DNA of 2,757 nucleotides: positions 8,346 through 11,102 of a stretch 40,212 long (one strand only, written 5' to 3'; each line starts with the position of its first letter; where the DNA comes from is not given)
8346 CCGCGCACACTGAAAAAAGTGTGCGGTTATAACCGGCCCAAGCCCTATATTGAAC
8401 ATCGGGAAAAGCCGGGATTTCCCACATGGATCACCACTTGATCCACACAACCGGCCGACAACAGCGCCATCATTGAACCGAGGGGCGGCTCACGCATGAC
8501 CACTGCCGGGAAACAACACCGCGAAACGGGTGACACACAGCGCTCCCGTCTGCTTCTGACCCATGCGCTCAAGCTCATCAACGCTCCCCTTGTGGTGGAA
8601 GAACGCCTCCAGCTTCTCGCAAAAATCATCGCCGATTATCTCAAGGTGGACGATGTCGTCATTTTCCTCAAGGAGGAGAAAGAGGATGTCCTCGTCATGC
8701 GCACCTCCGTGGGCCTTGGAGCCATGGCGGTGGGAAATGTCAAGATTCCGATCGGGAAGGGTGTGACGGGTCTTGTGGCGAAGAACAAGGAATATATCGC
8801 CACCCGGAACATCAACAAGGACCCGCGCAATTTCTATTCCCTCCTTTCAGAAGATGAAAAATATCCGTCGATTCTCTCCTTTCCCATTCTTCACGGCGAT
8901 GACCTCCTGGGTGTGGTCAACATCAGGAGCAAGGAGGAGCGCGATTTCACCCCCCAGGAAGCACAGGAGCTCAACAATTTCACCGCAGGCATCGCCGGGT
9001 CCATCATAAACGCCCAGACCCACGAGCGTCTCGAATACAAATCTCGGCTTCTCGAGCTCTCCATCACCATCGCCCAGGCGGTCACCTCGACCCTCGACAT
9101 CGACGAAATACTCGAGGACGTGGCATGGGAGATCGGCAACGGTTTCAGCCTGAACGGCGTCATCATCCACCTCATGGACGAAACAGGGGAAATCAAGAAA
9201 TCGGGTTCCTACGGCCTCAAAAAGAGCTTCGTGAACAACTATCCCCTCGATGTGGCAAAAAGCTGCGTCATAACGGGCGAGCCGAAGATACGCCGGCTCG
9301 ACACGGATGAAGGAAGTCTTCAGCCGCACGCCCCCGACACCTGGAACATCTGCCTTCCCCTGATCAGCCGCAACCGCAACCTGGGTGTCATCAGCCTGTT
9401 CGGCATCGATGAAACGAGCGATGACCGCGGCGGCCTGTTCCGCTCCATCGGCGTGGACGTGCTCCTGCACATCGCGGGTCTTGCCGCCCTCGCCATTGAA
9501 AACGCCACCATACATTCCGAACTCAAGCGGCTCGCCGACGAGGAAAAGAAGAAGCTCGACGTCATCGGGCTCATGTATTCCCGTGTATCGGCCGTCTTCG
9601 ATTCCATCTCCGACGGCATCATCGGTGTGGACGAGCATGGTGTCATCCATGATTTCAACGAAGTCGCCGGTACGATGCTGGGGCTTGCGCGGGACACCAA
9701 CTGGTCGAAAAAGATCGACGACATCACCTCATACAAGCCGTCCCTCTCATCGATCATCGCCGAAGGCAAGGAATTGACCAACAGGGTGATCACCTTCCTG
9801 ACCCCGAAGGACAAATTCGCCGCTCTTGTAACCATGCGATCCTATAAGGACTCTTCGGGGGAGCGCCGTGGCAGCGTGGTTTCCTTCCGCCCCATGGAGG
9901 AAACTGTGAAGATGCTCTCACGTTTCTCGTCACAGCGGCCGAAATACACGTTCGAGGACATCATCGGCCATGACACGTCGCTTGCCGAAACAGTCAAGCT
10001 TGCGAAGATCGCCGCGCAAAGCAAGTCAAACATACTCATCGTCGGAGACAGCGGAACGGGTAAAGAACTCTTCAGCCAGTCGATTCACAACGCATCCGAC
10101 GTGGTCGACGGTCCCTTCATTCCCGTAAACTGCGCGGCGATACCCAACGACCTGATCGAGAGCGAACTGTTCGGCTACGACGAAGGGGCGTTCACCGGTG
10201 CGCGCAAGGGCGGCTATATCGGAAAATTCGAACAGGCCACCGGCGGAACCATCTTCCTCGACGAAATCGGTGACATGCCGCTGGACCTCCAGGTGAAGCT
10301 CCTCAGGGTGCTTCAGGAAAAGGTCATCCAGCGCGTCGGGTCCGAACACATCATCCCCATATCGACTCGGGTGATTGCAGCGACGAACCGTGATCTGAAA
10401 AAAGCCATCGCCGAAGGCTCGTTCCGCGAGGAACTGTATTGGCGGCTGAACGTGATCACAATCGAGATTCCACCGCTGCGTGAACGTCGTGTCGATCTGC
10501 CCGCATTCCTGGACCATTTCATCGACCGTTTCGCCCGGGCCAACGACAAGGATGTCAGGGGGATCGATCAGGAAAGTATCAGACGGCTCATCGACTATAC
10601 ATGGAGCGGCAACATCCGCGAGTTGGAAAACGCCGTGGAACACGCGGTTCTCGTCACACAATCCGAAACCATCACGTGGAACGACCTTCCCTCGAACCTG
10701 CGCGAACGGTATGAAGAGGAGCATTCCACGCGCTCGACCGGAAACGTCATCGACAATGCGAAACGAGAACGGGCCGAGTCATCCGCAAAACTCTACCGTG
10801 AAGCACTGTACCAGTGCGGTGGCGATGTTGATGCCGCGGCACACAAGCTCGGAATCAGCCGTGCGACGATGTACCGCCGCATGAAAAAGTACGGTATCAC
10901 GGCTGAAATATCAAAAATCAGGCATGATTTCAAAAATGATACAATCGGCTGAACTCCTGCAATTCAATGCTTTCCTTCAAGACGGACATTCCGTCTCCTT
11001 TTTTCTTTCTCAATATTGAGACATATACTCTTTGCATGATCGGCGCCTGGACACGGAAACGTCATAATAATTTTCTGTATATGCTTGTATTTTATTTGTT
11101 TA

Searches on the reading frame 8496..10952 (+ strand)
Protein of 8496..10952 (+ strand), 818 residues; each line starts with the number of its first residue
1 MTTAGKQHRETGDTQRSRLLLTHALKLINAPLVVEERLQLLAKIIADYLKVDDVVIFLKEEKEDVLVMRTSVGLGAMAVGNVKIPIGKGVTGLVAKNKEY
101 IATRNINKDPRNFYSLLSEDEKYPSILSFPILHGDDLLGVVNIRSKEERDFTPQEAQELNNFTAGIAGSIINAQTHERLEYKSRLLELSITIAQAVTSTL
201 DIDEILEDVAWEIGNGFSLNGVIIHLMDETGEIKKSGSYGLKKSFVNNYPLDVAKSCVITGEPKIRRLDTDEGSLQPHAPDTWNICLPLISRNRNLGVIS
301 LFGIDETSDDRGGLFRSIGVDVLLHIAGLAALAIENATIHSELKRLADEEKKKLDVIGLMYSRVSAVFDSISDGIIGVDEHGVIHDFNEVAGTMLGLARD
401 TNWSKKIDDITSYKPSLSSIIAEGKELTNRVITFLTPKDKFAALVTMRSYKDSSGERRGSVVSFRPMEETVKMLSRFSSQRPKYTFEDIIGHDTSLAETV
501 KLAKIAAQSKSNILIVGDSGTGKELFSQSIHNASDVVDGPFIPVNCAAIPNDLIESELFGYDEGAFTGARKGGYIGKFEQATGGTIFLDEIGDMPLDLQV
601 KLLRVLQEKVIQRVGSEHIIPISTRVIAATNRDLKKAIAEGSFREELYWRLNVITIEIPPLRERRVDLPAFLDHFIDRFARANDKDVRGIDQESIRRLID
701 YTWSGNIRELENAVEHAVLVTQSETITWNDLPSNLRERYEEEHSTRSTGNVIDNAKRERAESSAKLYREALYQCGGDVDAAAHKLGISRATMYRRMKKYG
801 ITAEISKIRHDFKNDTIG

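Call 6: search_protein_families(library=pfam, proteins=[window:8496-10952:+])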
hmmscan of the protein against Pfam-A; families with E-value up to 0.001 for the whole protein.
window:8496-10952:+ (818 aa): 13 families
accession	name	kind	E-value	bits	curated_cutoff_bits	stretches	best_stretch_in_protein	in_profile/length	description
PF00158.32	Sigma54_activat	-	2.8e-67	226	20.2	1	489-657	1-168/168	Sigma-54 interaction domain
PF25601.1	AAA_lid_14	-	2.8e-24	85.2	27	1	662-746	1-85/87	AAA+ ATPase lid domain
PF14532.12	Sigma54_activ_2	-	9e-19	68.5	25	1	502-661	14-138/138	Sigma-54 interaction domain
PF13185.12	GAF_2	-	6.9e-17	62.4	28.6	2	35-167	5-132/136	GAF domain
PF01590.32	GAF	-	2.4e-14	54.4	22.4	1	35-163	3-126/133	GAF domain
PF13492.12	GAF_3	-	1.2e-10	42.3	27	1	34-170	2-127/129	GAF domain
PF02954.25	HTH_8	-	1.6e-09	37.8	22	1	768-799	11-42/42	Bacterial regulatory protein, Fis family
PF00989.32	PAS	-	5e-07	30.2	22.6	1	363-466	2-112/113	PAS fold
PF07728.20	AAA_5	-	1.3e-05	25.7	22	1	512-632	1-123/139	AAA domain (dynein-related subfamily)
PF07724.20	AAA_2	-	7.5e-05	23.3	27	1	509-639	2-132/166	AAA domain (Cdc48 subfamily)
PF18024.7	HTH_50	-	0.0002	21.4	27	1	781-801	29-49/50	Helix-turn-helix domain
PF01078.27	Mg_chelatase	-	0.00042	20.2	20.3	0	498-531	10-43/207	Magnesium chelatase, subunit ChlI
PF13556.12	HTH_30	-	0.0007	19.8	27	0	770-798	7-35/59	PucR C-terminal helix-turn-helix domain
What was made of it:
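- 8496..10952 (+): Sigma-54 enhancer-binding protein of 818 aa (GAF-GAF-PAS, AAA+, HTH_8), with no receiver domain. Pfam domains are in call 6.
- Checked: The activator ORF is 8496-10952 (+) with GAF, PAS, Sigma54_activat and HTH_8 domains (call 6).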

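Call 8: find_related_loci(query=window:8496-10952:+, collection=genome_contigs, flank=6000)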
Query window:8496-10952:+ (818 aa) in genome_contigs; peptide patterns used: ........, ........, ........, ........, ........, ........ (x = any residue, [..] = any of these).
600 stretches matched a pattern (row limit reached: there are more); 599 encode a relative of the query (tblastn E <= 1e-3); the best 80 are kept; 80 distinct loci.
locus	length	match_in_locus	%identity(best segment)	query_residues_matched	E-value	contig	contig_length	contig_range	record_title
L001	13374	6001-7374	39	349-801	7e-99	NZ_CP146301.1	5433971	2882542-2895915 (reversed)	Sporomusa ovata DSM 2662 chromosome, complete genome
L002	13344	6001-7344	39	357-807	6e-98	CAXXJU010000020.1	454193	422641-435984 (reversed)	MAG: Geopsychrobacteraceae bacterium isolate 9bdf4672-5fa0-4c3d-8884-7dacf58b9c52 genome assembly, contig: contig_20, wh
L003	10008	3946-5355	39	334-802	8e-98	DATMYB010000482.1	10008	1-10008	MAG TPA_asm: Syntrophomonas sp. isolate SMAG_U13135 k141_2912, whole genome shotgun sequence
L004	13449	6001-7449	39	331-802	6e-96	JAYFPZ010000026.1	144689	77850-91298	MAG: Syntrophomonadaceae bacterium isolate CA_145 c_CA_000000050193, whole genome shotgun sequence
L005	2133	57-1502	36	351-810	3e-97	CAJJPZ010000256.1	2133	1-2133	MAG TPA_asm: uncultured Eubacterium sp. isolate ERR260134-bin.27 genome assembly, contig: NODE_25972_length_2133_cov_3.1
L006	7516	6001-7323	39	362-802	7e-91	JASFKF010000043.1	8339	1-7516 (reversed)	MAG: Syntrophobacterales bacterium isolate D0608U48metaG_Bin_309 D0608U48metaG_FD_scaffold_271_c1, whole genome shotgun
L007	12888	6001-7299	38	364-796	8e-90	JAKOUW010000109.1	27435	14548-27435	MAG: Chloroflexota bacterium isolate JPNG_maxbin.019 k201_142705, whole genome shotgun sequence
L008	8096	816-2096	39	364-799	7e-89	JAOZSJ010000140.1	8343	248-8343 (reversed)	MAG: Desulfobacterales bacterium isolate GMC6.metabat2.155 GMC6_10912_length_8343_cov_5.423263, whole genome shotgun seq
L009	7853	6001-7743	33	192-796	1e-88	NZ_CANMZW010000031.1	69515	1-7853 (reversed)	Uncultured Brevibacillus sp. isolate S4Y-50-3Z.fasta NODE_31, whole genome shotgun sequence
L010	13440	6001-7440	39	341-813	3e-88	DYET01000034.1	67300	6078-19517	MAG TPA_asm: Desulfovirgula sp. isolate Tomsk_2_57_21 Tomsk_k141_11376, whole genome shotgun sequence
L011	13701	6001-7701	34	287-817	1e-82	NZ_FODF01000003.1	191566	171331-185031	Peptostreptococcus russellii strain Calf135, whole genome shotgun sequence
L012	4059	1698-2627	46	488-804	3e-82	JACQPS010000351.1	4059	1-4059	MAG: Gemmatimonadetes bacterium isolate NC_groundwater_1313_Ag_S-0.2um_70_78 S_p2_S4_coassembly_k141_3631082, whole geno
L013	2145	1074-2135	43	455-797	3e-84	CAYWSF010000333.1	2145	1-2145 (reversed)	MAG TPA_asm: uncultured Desulfosporosinus sp. isolate SRP192927_co5_228 genome assembly, contig: NODE_142965_length_2145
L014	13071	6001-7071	47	453-799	7e-80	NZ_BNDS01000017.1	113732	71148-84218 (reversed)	Neobacillus kokaensis strain LOB 377 sequence17, whole genome shotgun sequence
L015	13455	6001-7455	36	338-801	4e-79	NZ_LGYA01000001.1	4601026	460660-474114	Peribacillus butanolivorans strain DSM 18926 super1, whole genome shotgun sequence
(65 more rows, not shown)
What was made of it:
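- Tried and rejected: genome_contigs scan with the full activator (call 8).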

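Call 9: find_encoding_contigs(protein=window:8496-10952:+, flank=4000, max_places=6)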
Protein window:8496-10952:+ (818 aa): no gene with exactly this product is on record in the collection.
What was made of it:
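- Tried and rejected: Exact-sequence look-up of the window's own activator (call 9).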

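Call 10: find_homologous_proteins(query=window:8496-10952:+, max_evalue=1e-100)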
Query window:8496-10952:+ (818 aa): 38 proteins with E <= 1e-100 among 8000 candidates.
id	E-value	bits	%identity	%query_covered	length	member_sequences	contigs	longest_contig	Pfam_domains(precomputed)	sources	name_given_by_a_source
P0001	0.0e+0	1815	100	100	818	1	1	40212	PF13185.13,PF00158.33,PF25601.2,PF01590.33,PF02954.26,PF13492.13,PF00989.32,PF14532.13,PF07728.21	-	-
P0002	0.0e+0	1477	81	99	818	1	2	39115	PF13185.13,PF00158.33,PF25601.2,PF01590.33,PF02954.26,PF13518.13,PF13492.13,PF00989.32,PF14532.13,PF13556.13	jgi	-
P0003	0.0e+0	1311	70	100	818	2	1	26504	PF13185.13,PF00158.33,PF07724.21,PF13551.13,PF25601.2,PF01590.33,PF02954.26,PF13492.13,PF14532.13,PF07728.21,PF01078.28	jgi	-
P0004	0.0e+0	1295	71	100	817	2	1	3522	PF13185.13,PF00158.33,PF25601.2,PF01590.33,PF02954.26,PF13492.13,PF14532.13,PF07728.21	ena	-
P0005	0.0e+0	1287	70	99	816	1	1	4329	PF13188.14,PF13185.13,PF00158.33,PF07724.21,PF13551.13,PF25601.2,PF01590.33,PF02954.26,PF13492.13,PF14532.13,PF07728.21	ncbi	-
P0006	0.0e+0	1286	70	99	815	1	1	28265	PF13188.14,PF13185.13,PF00158.33,PF25601.2,PF01590.33,PF02954.26,PF13492.13,PF14532.13,PF07728.21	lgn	-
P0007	0.0e+0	1273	70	99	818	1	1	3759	PF13185.13,PF00158.33,PF25601.2,PF01590.33,PF02954.26,PF13492.13,PF14532.13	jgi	-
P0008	0.0e+0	1242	68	97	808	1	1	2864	PF13185.13,PF00158.33,PF25601.2,PF01590.33,PF02954.26,PF13492.13,PF14532.13,PF07728.21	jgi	-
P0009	0.0e+0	1236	69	98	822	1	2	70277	PF13185.13,PF00158.33,PF25601.2,PF01590.33,PF02954.26,PF13492.13,PF14532.13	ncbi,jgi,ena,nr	ncbi:MAG: sigma 54-interacting transcriptional regulator [Candidatus Latescibacteria bacterium]|jgi:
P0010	0.0e+0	1225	67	99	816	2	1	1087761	PF13185.13,PF00158.33,PF25601.2,PF01590.33,PF02954.26,PF13492.13,PF00989.32,PF14532.13,PF07728.21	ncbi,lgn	-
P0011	0.0e+0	1225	66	99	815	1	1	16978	PF13185.13,PF00158.33,PF25601.2,PF01590.33,PF02954.26,PF13492.13,PF00989.32,PF14532.13,PF07728.21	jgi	jgi:sigma-54 dependent transcriptional regulator, acetoin dehydrogenase operon transcriptional activ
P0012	0.0e+0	1224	68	98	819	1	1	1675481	PF13185.13,PF00158.33,PF25601.2,PF01590.33,PF02954.26,PF13492.13,PF14532.13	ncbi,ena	-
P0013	0.0e+0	1216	68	98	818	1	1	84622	PF13185.13,PF00158.33,PF25601.2,PF01590.33,PF02954.26,PF13492.13,PF14532.13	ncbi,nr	ncbi:sigma 54-interacting transcriptional regulator [bacterium]|nr:sigma 54-interacting transcriptio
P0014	0.0e+0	1214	66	99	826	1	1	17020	PF13185.13,PF00158.33,PF25601.2,PF01590.33,PF02954.26,PF13492.13,PF14532.13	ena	-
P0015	0.0e+0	1212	66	99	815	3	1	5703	PF13185.13,PF00158.33,PF25601.2,PF01590.33,PF02954.26,PF13492.13,PF00989.32,PF14532.13,PF07728.21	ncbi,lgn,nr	ncbi:MAG: sigma 54-interacting transcriptional regulator [Candidatus Latescibacter sp.]|nr:sigma 54-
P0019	0.0e+0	1201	66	98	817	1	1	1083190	PF13185.13,PF00158.33,PF25601.2,PF01590.33,PF02954.26,PF13492.13,PF00989.32,PF14532.13,PF07728.21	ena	-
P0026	0.0e+0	1166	64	98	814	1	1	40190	PF13185.13,PF00158.33,PF25601.2,PF01590.33,PF02954.26,PF13492.13,PF14532.13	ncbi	ncbi:sigma 54-interacting transcriptional regulator [Candidatus Latescibacterota bacterium]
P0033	0.0e+0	1140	63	98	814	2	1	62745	PF13185.13,PF00158.33,PF25601.2,PF01590.33,PF02954.26,PF13492.13,PF14532.13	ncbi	ncbi:sigma 54-interacting transcriptional regulator [Candidatus Latescibacterota bacterium]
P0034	0.0e+0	1130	64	97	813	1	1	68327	PF13185.13,PF00158.33,PF25601.2,PF01590.33,PF02954.26,PF13492.13,PF14532.13,PF07728.21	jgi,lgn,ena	-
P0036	0.0e+0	1111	63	97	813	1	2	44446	PF13185.13,PF00158.33,PF25601.2,PF01590.33,PF02954.26,PF00989.32,PF14532.13,PF07728.21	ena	-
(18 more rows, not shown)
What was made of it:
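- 8496..10952 (+): Orthologs at 61-81% identity are named Latescibacterota by their sources (call 10).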

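Call 12: find_encoding_contigs(protein=P0002, flank=5000, max_places=3)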
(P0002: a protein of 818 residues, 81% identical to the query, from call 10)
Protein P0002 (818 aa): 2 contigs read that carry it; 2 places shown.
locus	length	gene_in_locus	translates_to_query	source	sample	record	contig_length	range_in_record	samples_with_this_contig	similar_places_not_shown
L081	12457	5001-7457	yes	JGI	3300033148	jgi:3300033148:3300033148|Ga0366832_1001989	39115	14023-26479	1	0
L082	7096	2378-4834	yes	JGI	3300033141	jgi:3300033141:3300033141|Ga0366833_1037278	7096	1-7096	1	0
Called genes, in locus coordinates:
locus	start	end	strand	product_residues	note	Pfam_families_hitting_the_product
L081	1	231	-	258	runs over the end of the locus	PF00753:Lactamase_B, PF23023:Anti-Pycsar_Apyc1 (weak), PF12706:Lactamase_B_2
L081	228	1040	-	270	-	PF00215:OMPdecase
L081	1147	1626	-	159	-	-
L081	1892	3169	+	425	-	PF00709:Adenylsucc_synt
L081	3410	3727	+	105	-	-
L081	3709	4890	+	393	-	PF04295:GD_AH_second, PF20629:GD_AH_C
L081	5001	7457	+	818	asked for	PF01590:GAF, PF13185:GAF_2, PF00989:PAS (weak), PF00158:Sigma54_activat, PF14532:Sigma54_activ_2, PF25601:AAA_lid_14, PF02954:HTH_8, PF13518:HTH_28 (weak), +2 more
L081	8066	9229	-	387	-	PF13593:SBF_like, PF01758:SBF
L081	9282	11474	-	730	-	PF05448:AXE1, PF00326:Peptidase_S9 (faint), PF22244:GCE_fung (faint)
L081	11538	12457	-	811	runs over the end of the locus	PF00133:tRNA-synt_1, PF09334:tRNA-synt_1g, PF13603:tRNA-synt_1_2, PF00133:tRNA-synt_1, PF09334:tRNA-synt_1g, PF08264:Anticodon_1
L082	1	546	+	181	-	?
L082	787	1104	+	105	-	-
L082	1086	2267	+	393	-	PF04295:GD_AH_second, PF20629:GD_AH_C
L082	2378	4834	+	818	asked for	PF01590:GAF, PF13185:GAF_2, PF00989:PAS (weak), PF00158:Sigma54_activat, PF14532:Sigma54_activ_2, PF25601:AAA_lid_14, PF02954:HTH_8, PF13518:HTH_28 (weak), +2 more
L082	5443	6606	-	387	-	PF13593:SBF_like, PF01758:SBF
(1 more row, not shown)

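Call 13: find_encoding_contigs(protein=P0003, flank=5000, max_places=2)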
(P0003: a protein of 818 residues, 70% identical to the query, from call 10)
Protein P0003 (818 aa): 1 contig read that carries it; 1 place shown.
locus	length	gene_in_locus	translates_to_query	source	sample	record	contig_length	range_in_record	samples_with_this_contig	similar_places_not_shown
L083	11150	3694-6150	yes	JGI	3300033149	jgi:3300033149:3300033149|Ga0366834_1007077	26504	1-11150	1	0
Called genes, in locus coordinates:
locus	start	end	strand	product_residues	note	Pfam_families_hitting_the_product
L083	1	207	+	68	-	?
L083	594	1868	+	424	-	PF00709:Adenylsucc_synt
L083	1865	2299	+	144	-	-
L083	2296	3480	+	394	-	PF04295:GD_AH_second, PF20629:GD_AH_C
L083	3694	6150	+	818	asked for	PF01590:GAF, PF13185:GAF_2, PF13492:GAF_3 (weak), PF00158:Sigma54_activat, PF07724:AAA_2 (weak), PF07728:AAA_5 (weak), PF14532:Sigma54_activ_2, PF25601:AAA_lid_14, +3 more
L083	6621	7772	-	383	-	PF13593:SBF_like, PF01758:SBF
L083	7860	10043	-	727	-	PF05448:AXE1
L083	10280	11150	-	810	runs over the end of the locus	PF00133:tRNA-synt_1, PF09334:tRNA-synt_1g, PF13603:tRNA-synt_1_2, PF00133:tRNA-synt_1, PF09334:tRNA-synt_1g, PF08264:Anticodon_1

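Call 14: find_encoding_contigs(protein=P0009, flank=5000, max_places=2)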
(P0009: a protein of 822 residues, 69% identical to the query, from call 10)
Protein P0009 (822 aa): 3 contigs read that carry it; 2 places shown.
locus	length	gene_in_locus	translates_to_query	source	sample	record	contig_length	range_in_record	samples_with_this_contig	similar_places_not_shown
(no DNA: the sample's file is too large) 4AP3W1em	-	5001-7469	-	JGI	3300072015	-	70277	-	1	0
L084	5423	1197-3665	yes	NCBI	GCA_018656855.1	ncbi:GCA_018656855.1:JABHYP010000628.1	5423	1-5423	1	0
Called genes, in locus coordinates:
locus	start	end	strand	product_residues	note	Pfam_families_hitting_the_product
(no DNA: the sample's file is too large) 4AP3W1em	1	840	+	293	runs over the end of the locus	PF03807:F420_oxidored (weak), PF10727:Rossmann-like, PF10728:DUF2520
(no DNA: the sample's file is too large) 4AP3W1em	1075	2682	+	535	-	PF04015:DUF362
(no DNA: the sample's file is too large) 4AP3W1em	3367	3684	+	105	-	-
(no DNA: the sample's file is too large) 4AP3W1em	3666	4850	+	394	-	PF04295:GD_AH_second, PF20629:GD_AH_C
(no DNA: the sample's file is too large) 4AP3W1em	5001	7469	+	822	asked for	PF01590:GAF, PF13185:GAF_2, PF13492:GAF_3, PF00158:Sigma54_activat, PF14532:Sigma54_activ_2, PF25601:AAA_lid_14, PF02954:HTH_8 (weak)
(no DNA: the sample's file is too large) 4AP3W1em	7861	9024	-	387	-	PF13593:SBF_like, PF01758:SBF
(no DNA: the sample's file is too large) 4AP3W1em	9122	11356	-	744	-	PF05448:AXE1, PF00326:Peptidase_S9 (faint), PF22244:GCE_fung (faint)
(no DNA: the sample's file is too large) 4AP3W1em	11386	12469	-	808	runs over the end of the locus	PF00133:tRNA-synt_1, PF09334:tRNA-synt_1g, PF13603:tRNA-synt_1_2, PF00133:tRNA-synt_1, PF09334:tRNA-synt_1g (weak), PF08264:Anticodon_1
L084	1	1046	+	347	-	PF04295:GD_AH_second, PF20629:GD_AH_C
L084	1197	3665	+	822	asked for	PF01590:GAF, PF13185:GAF_2, PF13492:GAF_3, PF00158:Sigma54_activat, PF14532:Sigma54_activ_2, PF25601:AAA_lid_14, PF02954:HTH_8 (weak)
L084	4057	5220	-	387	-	PF13593:SBF_like, PF01758:SBF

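Call 16: find_encoding_contigs(protein=P0010, flank=5000, max_places=1)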
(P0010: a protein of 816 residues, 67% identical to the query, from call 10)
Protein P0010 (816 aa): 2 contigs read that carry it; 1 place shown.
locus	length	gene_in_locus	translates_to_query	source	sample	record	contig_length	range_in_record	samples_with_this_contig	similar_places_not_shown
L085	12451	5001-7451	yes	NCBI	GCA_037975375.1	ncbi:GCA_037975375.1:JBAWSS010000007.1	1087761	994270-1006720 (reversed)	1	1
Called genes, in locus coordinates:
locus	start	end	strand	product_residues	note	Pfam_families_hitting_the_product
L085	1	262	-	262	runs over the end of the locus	PF00215:OMPdecase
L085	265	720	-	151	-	-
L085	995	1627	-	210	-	PF01914:MarC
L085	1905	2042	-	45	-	-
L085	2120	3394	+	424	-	PF00709:Adenylsucc_synt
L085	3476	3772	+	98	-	PF08666:SAF (weak)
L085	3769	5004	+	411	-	PF04295:GD_AH_second, PF20629:GD_AH_C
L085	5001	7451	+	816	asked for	PF01590:GAF, PF13185:GAF_2, PF13492:GAF_3 (faint), PF00158:Sigma54_activat, PF07728:AAA_5 (weak), PF14532:Sigma54_activ_2, PF25601:AAA_lid_14, PF02954:HTH_8, +1 more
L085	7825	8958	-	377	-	PF13593:SBF_like, PF01758:SBF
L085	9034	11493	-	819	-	PF00133:tRNA-synt_1, PF09334:tRNA-synt_1g, PF13603:tRNA-synt_1_2, PF00133:tRNA-synt_1, PF09334:tRNA-synt_1g, PF08264:Anticodon_1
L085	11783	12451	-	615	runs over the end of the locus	PF02838:Glyco_hydro_20b, PF00728:Glyco_hydro_20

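Call 17: find_encoding_contigs(protein=P0012, flank=5000, max_places=1)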
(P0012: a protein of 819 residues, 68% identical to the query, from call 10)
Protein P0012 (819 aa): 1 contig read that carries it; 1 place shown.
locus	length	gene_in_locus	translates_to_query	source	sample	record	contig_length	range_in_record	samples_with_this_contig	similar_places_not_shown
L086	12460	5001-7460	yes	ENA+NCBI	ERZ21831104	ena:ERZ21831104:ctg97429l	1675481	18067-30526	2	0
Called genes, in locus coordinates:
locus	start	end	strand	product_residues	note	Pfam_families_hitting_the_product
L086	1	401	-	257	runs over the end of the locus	PF00753:Lactamase_B, PF23023:Anti-Pycsar_Apyc1 (weak), PF12706:Lactamase_B_2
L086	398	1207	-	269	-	PF00215:OMPdecase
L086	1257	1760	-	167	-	-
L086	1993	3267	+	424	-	PF00709:Adenylsucc_synt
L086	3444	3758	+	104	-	-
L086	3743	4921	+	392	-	PF04295:GD_AH_second, PF20629:GD_AH_C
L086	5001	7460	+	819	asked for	PF01590:GAF, PF13185:GAF_2, PF13492:GAF_3, PF00158:Sigma54_activat, PF14532:Sigma54_activ_2, PF25601:AAA_lid_14, PF02954:HTH_8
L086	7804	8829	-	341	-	PF13593:SBF_like, PF01758:SBF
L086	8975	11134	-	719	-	PF12715:Abhydrolase_7 (faint), PF05448:AXE1, PF01738:DLH (faint), PF02129:Peptidase_S15 (faint), PF00326:Peptidase_S9 (faint)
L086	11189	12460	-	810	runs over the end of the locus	PF00133:tRNA-synt_1, PF09334:tRNA-synt_1g, PF13603:tRNA-synt_1_2, PF00133:tRNA-synt_1, PF09334:tRNA-synt_1g, PF08264:Anticodon_1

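Call 18: find_encoding_contigs(protein=P0026, flank=5000, max_places=1)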
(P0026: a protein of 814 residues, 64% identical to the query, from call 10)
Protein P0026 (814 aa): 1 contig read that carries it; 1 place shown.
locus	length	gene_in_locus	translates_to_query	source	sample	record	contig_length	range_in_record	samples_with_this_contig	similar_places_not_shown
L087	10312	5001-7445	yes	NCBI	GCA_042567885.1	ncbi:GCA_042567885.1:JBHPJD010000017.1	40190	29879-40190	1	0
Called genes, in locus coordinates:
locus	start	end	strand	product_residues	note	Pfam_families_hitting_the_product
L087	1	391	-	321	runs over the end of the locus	PF07719:TPR_2 (faint), PF13181:TPR_8 (faint), PF13428:TPR_14 (faint), PF13432:TPR_16 (faint), PF14559:TPR_19 (faint)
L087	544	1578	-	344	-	PF21016:RlmN_N, PF04055:Radical_SAM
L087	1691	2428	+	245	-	-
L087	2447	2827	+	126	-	PF01242:PTPS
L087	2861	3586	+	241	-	PF06508:QueC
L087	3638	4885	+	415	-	-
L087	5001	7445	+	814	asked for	PF01590:GAF, PF13185:GAF_2, PF13492:GAF_3 (faint), PF13185:GAF_2, PF00158:Sigma54_activat, PF14532:Sigma54_activ_2, PF25601:AAA_lid_14, PF02954:HTH_8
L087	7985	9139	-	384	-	PF13593:SBF_like, PF01758:SBF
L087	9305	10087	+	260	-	PF01966:HD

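Call 19: find_encoding_contigs(protein=P0036, flank=5000, max_places=1)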
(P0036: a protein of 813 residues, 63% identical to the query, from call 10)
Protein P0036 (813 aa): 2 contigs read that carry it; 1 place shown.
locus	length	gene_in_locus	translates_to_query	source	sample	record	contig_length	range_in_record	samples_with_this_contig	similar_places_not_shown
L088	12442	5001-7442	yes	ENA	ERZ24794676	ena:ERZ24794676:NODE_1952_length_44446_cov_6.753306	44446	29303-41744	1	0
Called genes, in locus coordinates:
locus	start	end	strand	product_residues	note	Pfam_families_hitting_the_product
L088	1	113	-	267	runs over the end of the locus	PF00753:Lactamase_B, PF23023:Anti-Pycsar_Apyc1 (weak), PF12706:Lactamase_B_2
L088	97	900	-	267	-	PF00215:OMPdecase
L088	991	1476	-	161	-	-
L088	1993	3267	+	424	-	PF00709:Adenylsucc_synt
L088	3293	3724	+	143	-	-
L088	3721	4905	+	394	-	PF04295:GD_AH_second, PF20629:GD_AH_C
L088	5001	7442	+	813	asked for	PF01590:GAF, PF13185:GAF_2, PF00989:PAS (weak), PF00158:Sigma54_activat, PF14532:Sigma54_activ_2, PF07728:AAA_5 (weak), PF25601:AAA_lid_14, PF02954:HTH_8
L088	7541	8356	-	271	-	PF00005:ABC_tran, PF02463:SMC_N (faint), PF13304:AAA_21 (weak)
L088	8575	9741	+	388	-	PF04015:DUF362, PF00037:Fer4 (faint)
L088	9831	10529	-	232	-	PF01596:Methyltransf_3, PF01135:PCMT (weak), PF13649:Methyltransf_25 (weak), PF13847:Methyltransf_31 (weak), PF13578:Methyltransf_24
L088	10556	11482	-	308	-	PF12728:HTH_17 (weak), PF00072:Response_reg (weak)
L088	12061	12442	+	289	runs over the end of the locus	PF07883:Cupin_2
